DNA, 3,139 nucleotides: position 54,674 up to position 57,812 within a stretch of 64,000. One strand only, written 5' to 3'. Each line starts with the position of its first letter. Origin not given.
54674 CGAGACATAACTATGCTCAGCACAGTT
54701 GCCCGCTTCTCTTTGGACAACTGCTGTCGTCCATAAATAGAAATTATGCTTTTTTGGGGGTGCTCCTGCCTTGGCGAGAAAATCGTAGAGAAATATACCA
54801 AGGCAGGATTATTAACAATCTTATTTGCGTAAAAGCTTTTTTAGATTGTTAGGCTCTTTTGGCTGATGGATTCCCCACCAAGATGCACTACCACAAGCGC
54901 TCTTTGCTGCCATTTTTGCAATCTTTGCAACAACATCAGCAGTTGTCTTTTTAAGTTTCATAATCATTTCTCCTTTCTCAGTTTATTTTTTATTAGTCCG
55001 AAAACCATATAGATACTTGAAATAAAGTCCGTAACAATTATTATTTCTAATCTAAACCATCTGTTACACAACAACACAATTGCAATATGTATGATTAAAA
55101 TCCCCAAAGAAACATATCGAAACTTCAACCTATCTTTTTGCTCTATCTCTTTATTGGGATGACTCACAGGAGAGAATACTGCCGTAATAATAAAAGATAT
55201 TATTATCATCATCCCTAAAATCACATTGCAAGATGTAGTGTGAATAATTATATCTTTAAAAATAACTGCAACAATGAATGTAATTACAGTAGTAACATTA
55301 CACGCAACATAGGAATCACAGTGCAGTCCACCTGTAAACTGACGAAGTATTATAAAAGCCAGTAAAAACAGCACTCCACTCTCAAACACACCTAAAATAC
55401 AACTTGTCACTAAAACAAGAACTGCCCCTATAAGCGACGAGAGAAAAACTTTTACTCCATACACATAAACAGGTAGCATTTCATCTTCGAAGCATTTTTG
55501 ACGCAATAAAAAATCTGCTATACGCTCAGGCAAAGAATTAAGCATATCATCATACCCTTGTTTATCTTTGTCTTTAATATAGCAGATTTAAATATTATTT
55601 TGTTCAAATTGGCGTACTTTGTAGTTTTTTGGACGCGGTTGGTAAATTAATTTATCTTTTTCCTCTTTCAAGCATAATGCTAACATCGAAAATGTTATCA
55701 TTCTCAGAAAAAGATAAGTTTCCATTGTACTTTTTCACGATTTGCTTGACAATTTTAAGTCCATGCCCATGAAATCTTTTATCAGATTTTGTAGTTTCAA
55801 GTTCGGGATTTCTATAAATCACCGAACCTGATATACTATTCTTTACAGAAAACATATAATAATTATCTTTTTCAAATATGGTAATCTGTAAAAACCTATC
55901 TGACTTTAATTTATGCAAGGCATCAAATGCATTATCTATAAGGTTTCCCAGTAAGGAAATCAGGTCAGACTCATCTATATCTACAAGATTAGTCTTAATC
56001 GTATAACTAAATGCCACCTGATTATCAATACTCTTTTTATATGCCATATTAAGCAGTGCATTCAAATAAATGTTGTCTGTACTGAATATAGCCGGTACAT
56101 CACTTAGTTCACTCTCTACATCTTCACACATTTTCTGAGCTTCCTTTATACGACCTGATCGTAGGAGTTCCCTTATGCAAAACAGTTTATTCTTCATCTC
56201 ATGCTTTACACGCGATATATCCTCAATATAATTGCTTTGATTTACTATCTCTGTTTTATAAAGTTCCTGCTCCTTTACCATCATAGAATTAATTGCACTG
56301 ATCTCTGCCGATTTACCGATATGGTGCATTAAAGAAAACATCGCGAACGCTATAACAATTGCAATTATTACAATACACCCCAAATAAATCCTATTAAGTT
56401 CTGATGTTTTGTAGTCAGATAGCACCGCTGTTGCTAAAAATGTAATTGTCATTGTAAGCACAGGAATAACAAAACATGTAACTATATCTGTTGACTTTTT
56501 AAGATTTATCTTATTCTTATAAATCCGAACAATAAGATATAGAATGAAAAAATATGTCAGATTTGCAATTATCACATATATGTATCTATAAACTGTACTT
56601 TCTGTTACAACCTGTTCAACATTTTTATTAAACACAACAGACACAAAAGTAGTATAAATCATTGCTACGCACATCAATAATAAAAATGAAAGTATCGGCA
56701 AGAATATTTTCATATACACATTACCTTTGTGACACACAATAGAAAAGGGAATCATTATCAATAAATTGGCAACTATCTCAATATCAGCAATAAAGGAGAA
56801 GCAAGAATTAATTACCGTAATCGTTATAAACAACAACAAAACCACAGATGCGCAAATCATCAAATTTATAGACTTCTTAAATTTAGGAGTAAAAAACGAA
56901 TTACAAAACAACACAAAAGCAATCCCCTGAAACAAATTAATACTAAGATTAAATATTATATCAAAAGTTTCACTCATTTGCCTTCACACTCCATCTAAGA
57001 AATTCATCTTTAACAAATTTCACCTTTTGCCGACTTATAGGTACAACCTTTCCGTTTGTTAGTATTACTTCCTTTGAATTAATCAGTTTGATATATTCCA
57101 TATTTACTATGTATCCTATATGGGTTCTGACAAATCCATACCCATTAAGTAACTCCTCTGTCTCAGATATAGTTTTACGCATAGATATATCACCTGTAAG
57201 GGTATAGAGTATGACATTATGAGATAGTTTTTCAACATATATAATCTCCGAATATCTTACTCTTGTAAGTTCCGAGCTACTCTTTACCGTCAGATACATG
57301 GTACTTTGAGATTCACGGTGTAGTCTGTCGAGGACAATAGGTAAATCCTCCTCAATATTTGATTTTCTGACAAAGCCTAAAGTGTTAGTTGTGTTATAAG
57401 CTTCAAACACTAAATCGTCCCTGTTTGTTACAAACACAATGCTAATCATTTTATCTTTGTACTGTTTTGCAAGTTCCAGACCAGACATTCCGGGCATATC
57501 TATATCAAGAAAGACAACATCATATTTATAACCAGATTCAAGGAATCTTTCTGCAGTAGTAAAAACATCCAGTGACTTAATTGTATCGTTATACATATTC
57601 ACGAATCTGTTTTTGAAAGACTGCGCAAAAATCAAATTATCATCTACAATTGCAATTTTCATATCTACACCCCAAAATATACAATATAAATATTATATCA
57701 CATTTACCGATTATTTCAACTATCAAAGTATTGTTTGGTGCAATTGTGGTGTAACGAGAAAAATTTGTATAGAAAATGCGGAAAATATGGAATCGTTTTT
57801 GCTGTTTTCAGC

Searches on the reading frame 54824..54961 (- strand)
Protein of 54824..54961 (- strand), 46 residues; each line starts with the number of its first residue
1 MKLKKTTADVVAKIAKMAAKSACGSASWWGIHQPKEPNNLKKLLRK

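Call 73: search_protein_families(library=ncbifam, proteins=[window:54824-54961:-], max_evalue=0.001)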
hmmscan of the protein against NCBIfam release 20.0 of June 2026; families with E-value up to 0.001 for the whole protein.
window:54824-54961:- (46 aa): 1 family
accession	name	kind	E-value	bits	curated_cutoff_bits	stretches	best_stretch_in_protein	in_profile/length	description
TIGR04223.1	quorum_AgrD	subfamily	4.9e-12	45.7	19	1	7-42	3-38/38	AgrD family cyclic lactone autoinducer peptide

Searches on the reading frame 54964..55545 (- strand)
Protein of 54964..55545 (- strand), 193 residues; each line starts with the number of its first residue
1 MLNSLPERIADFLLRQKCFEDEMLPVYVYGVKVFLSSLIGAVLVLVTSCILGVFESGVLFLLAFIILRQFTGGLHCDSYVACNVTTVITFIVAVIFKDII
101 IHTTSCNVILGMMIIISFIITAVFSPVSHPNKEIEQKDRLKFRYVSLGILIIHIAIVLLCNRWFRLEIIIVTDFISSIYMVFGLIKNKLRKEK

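Call 4: search_protein_families(library=pfam, proteins=[window:54964-55545:-])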
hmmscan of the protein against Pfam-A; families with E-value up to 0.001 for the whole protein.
window:54964-55545:- (193 aa): 1 family
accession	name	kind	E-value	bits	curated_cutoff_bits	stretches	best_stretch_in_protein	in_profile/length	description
PF04647.20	AgrB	-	1.3e-33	116.3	23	1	7-179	2-180/185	Accessory gene regulator B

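Call 73: search_protein_families(library=ncbifam, proteins=[window:54964-55545:-], max_evalue=0.001)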
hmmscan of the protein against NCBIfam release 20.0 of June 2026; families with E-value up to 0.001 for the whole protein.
window:54964-55545:- (193 aa): 1 family
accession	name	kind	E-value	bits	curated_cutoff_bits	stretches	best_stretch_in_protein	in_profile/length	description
NF002210.0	PRK01100.1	equivalog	6.4e-10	39.1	282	1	5-178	10-188/210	accessory gene regulator ArgB-like protein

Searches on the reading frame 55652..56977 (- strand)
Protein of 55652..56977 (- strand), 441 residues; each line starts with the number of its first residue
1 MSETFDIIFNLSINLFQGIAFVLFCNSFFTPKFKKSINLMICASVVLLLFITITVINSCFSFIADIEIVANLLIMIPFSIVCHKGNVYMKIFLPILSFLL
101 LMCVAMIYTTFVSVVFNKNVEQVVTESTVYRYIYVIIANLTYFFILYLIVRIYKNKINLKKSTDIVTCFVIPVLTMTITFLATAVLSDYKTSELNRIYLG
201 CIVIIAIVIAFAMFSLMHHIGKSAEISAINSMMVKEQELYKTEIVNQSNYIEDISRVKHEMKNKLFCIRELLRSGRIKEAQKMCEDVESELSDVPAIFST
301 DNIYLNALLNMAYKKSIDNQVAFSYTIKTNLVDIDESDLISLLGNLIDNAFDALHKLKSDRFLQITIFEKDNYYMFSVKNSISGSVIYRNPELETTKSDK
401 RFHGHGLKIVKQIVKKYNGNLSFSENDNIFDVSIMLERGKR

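Call 4: search_protein_families(library=pfam, proteins=[window:55652-56977:-])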
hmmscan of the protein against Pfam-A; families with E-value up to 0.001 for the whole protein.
window:55652-56977:- (441 aa): 2 families
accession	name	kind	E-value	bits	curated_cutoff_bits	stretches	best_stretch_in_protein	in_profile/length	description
PF14501.12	HATPase_c_5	-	1.7e-27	95.8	22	1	335-436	2-101/102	GHKL domain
PF02518.31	HATPase_c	-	6e-07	30.3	26.4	1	335-426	2-96/111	Histidine kinase-, DNA gyrase B-, and HSP90-like ATPase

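Call 73: search_protein_families(library=ncbifam, proteins=[window:55652-56977:-], max_evalue=0.001)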
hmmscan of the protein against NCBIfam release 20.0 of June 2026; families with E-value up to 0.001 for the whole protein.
window:55652-56977:- (441 aa): 4 families
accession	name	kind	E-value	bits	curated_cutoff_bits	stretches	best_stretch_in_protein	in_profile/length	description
NF008298.1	PRK11086.1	subfamily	1.5e-08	33.6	520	1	248-430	327-516/529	DcuS/MalK family sensor histidine kinase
NF046015.1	HisKinAgrCStaph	equivalog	2e-06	27.3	500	1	48-416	26-395/414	quorum-sensing sensor histidine kinase AgrC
NF008312.0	PRK11100.1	equivalog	0.0002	20.4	356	1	308-427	338-462/477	two-component system sensor histidine kinase CreC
TIGR02938.1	nifL_nitrog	equivalog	0.00031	19.4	242.45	1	334-422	383-477/494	nitrogen fixation negative regulator NifL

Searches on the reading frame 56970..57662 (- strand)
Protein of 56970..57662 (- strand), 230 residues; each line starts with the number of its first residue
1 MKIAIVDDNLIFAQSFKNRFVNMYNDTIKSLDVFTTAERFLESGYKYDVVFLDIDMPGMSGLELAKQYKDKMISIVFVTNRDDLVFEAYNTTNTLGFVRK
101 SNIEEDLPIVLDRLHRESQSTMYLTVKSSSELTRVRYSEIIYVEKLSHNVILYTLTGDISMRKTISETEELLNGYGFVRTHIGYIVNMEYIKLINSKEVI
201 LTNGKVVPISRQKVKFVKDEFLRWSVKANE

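Call 4: search_protein_families(library=pfam, proteins=[window:56970-57662:-])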
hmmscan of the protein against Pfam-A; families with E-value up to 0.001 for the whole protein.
window:56970-57662:- (230 aa): 2 families
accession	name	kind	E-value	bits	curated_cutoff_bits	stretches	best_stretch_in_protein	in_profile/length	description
PF04397.21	LytTR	-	4.1e-18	65.8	22.6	1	132-219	3-95/98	LytTr DNA-binding domain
PF00072.30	Response_reg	-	2.8e-11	44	30.2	1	3-107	1-106/111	Response regulator receiver domain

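Call 10: find_encoding_contigs(protein=window:56970-57662:-, flank=10000, max_places=8)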
Protein window:56970-57662:- (230 aa): no gene with exactly this product is on record in the collection.

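Call 20: find_related_loci(query=window:56970-57662:-, collection=genome_contigs, flank=10000)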
Query window:56970-57662:- (230 aa) in genome_contigs; peptide patterns used: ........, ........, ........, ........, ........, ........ (x = any residue, [..] = any of these).
75 stretches matched a pattern; 19 encode a relative of the query (tblastn E <= 1e-3); 19 distinct loci.
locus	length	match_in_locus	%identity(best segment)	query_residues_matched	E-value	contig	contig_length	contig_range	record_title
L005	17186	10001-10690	98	1-230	8e-150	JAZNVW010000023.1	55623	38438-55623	MAG: Ruminococcus sp. isolate T1900044788_TS20190254.MAGScoT_cleanbin_000005 SGB_2622_k141_605039, whole genome shotgun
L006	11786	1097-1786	47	1-230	2e-72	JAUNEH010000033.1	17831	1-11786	MAG: Ruminococcus sp. isolate S24M_St_4 NODE_685_length_17831_cov_6.466190, whole genome shotgun sequence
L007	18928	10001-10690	47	1-230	8e-70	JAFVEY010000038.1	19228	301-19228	MAG: Clostridia bacterium isolate RGIG5109 Roe_deer_Rumen.Co__c672852, whole genome shotgun sequence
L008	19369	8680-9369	45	1-230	1e-61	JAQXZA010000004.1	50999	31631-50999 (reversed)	MAG: Clostridia bacterium isolate SUG1651 k141_693364, whole genome shotgun sequence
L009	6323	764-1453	44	1-230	6e-57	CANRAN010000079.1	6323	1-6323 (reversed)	MAG: uncultured Clostridia bacterium isolate Lapin-026__bin18 genome assembly, contig: Lapin-026__NODE_16119_length_6323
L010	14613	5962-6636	40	1-225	1e-56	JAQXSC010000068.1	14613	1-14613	MAG: Oscillospiraceae bacterium isolate SUG1473 k141_7712, whole genome shotgun sequence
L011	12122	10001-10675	39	1-225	4e-56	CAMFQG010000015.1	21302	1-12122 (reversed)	MAG: uncultured Clostridia bacterium isolate SRR15725432_bin.25_metaWRAP_v1.3_MAG genome assembly, contig: ERZ10622456.1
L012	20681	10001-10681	30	1-211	2e-23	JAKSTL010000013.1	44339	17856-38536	MAG: Treponema sp. isolate Horse_feces306 MAG306_13, whole genome shotgun sequence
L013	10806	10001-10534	29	48-222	6e-23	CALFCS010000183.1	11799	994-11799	MAG TPA_asm: uncultured Lachnospiraceae bacterium isolate SRR2857969_bin.89_CONCOCT_v1.1_MAG genome assembly, contig: ER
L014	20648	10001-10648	29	1-211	1e-21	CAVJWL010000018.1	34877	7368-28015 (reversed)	uncultured Prevotellaceae bacterium isolate H07654-L1_cleanbin_000026 genome assembly, contig: Spades_H07654-L1_contig_8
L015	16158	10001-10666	29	1-218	9e-21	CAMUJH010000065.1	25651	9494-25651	MAG TPA_asm: uncultured Hungatella sp. isolate SRR14038232_bin.39_metawrap_v1.3_MAG genome assembly, contig: NODE.2698_l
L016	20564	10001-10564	28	24-194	1e-17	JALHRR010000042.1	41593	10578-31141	MAG: Saprospiraceae bacterium isolate maxbin.211 c_000000004450, whole genome shotgun sequence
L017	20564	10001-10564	28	24-194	4e-17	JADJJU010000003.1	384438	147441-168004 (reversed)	MAG: Saprospiraceae bacterium isolate Ejby_18-Q3-R6-50_MAXAC.240 tig00001500-10-3852420, whole genome shotgun sequence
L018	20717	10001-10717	27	1-224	5e-16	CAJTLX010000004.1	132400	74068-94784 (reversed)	MAG TPA_asm: uncultured Lachnospiraceae bacterium isolate MGBC103678 genome assembly, contig: MGBC103678.4, whole genome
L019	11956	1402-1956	29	48-224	4e-16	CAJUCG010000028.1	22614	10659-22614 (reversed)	MAG TPA_asm: uncultured Lachnospiraceae bacterium isolate MGBC123815 genome assembly, contig: MGBC123815.28, whole genom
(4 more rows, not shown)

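Call 27: search_protein_families(library=pfam, proteins=[L010:8076-9137:+, L010:2575-5715:+, L005:12118-12726:+, L010:8015-8185:+], max_evalue=0.01)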
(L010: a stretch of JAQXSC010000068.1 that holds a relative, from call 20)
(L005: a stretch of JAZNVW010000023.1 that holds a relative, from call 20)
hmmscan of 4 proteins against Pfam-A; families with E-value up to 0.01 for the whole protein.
L010:8076-9137:+ (353 aa): 2 families
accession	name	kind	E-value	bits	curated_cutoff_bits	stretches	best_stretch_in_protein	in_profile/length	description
PF13306.12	LRR_5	-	1e-22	80.8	27.7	1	228-314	15-100/127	BspA type Leucine rich repeat region (6 copies)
PF02368.24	Big_2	-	1.2e-06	28.9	22.8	1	30-107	1-76/79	Bacterial Ig-like domain (group 2)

L010:2575-5715:+ (1046 aa): 6 families
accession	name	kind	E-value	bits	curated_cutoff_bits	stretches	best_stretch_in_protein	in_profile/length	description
PF00128.31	Alpha-amylase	-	3.2e-14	53.5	22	1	232-326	24-101/446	Alpha amylase, catalytic domain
PF06458.18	MucBP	-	1.8e-11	45.1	23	2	715-776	1-60/63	MucBP domain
PF02922.24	CBM_48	-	9.1e-10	39.2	22.4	1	56-138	2-74/83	Carbohydrate-binding module 48 (Isoamylase N-terminal domain)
PF00404.24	Dockerin_1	-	3.9e-07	30.6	22.9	1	788-842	2-56/57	Dockerin type I domain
PF21653.3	pulA_all-beta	-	0.00012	22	26.7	1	626-672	12-58/60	Pullulanase, all-beta domain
PF16738.10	CBM26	-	0.00037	21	28.1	1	935-995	9-61/70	Starch-binding module 26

L005:12118-12726:+ (202 aa): 1 family
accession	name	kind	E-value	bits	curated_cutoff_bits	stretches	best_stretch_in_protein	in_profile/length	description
PF04647.20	AgrB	-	2.3e-34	118.8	23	1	6-172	1-173/185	Accessory gene regulator B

L010:8015-8185:+ (56 aa): 0 families

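Call 71: search_solved_structures(query=window:56970-57662:-, max_evalue=0.001)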
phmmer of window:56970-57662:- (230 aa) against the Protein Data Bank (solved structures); distinct sequences matched with E-value up to 0.001: 13.
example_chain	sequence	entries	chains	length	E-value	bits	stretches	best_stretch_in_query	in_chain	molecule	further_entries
5tqj_A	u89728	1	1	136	8.6e-06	29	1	4-85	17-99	Response regulator receiver protein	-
1xhe_A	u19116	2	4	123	1.8e-05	28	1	3-85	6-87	Aerobic respiration control protein arcA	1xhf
6oec_A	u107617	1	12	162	5.1e-05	26.5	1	2-125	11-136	Response regulator/sensory box protein/GGDEF domain protein,Spindle pole body component SP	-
3h5i_A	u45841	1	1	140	7.4e-05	26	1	2-114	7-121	Response regulator/sensory box protein/GGDEF domain protein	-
3b2n_A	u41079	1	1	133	0.00012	25.3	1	31-112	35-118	Uncharacterized protein Q99UF4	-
3a0u_A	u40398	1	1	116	0.00026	24.2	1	37-77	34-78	Response regulator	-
3a0r_B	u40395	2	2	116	0.00028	24.1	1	37-72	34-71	Response regulator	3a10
5uic_A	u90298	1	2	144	0.00044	23.4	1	35-84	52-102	Two-component response regulator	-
8ted_A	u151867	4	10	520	0.00054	23.2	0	45-82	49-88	Response regulator receiver protein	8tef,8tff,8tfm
8thp_A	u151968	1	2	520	0.00054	23.1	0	45-82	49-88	Response regulator receiver protein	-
8p6f_A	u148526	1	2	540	0.00058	23.1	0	45-82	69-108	Response regulator receiver domain-containing protein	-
8pdc_A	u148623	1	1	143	0.00072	22.7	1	2-66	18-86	histidine kinase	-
3d6w_A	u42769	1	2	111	0.00094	22.4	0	124-216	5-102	Methyl-accepting/DNA response regulator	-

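Call 73: search_protein_families(library=ncbifam, proteins=[window:56970-57662:-], max_evalue=0.001)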
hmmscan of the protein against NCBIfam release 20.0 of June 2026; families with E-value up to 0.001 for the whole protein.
window:56970-57662:- (230 aa): 25 families
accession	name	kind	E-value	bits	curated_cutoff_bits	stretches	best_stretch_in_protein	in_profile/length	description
NF008677.0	PRK11697.1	equivalog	1.2e-16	60.8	246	1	45-221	46-235/238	two-component system response regulator BtsR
NF010684.1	PRK14084.1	equivalog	1.6e-09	37.9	375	1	1-93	1-95/254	response regulator transcription factor LytR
NF053854.1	RespRegPhoBBctds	equivalog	5.2e-06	26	270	1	31-82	25-81/225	two-component system response regulator PhoB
NF006900.1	PRK09390.1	equivalog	5.5e-06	26.1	255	1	3-102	7-107/203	response regulator FixJ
NF007685.0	PRK10360.1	equivalog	5.7e-06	26.3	258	1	2-133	3-131/196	response regulator transcription factor UhpA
NF007969.0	PRK10693.1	equivalog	1e-05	24.7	329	1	2-75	9-82/337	two-component system response regulator RssB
NF046049.1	quorum_RR_AgrA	equivalog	1.1e-05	25.1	400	1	49-212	55-233/238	quorum-sensing response regulator AgrA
NF008034.0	PRK10766.1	equivalog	1.7e-05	24.5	275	1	2-85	4-86/231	two-component system response regulator TorR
NF052313.1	T9SS_RR_PorX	equivalog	2.7e-05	23.1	300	1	45-81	43-81/513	T9SS response regulator signal transducer PorX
NF049963.1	RespRegFlgRCampy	domain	2.8e-05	23.2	750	1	1-80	1-78/429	fla regulon two-component system response regulator FlgR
NF011896.0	PRK15369.1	equivalog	5.7e-05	22.8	242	1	2-101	5-107/211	two component system response regulator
NF008378.0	PRK11173.1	equivalog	6.7e-05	22.3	334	1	2-85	5-87/238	two-component system response regulator ArcA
NF007928.2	PRK10643.1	equivalog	0.00013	21.6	330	1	1-84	1-84/216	two-component system response regulator PmrA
NF007935.0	PRK10651.1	equivalog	0.00013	21.2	250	1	3-124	9-130/216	two-component system response regulator NarL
NF007135.0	PRK09581.1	equivalog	0.00014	20.8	474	1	2-82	4-86/457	PleD family two-component system response regulator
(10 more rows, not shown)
